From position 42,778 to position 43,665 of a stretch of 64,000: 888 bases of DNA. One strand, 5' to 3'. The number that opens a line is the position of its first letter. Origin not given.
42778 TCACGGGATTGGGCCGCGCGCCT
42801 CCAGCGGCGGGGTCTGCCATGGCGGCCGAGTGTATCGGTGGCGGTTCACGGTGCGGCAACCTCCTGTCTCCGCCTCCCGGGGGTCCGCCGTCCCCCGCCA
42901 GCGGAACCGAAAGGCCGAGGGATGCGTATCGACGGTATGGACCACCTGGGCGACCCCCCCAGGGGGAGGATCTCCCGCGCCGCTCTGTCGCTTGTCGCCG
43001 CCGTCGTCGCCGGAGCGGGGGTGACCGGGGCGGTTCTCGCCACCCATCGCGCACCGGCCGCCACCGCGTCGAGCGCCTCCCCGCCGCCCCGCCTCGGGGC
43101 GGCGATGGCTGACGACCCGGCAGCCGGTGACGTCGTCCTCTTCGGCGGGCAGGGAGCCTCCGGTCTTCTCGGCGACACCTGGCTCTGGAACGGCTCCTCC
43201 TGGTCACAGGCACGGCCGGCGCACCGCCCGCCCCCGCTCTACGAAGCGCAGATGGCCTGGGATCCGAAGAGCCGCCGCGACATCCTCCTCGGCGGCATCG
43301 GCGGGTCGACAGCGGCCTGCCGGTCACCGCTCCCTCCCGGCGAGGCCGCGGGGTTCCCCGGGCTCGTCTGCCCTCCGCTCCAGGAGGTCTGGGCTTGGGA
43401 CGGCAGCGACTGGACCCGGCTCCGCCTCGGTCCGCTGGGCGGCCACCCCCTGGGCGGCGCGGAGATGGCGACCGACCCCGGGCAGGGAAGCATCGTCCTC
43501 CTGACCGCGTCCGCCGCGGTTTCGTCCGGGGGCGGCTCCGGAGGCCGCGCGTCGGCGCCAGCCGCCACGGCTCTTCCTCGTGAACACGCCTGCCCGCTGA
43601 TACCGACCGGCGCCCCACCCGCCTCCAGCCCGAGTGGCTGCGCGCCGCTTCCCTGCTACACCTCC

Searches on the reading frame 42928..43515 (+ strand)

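Call 45: search_protein_families(library=pfam, proteins=[window:42928-43515:+], max_evalue=0.001)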
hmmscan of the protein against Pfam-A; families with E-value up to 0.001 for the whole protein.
window:42928-43515:+ (196 aa): 2 families
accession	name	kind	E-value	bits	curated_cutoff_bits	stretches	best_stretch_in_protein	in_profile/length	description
PF13418.12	Kelch_4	-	6.7e-05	23.2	21.6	1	54-88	1-35/49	Galactose oxidase, central domain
PF24681.1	Kelch_KLHDC2_KLHL20_DRC7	-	0.00058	19.7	50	1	42-111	38-111/221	KLHDC2/KLHL20/DRC7 Kelch-repeats domain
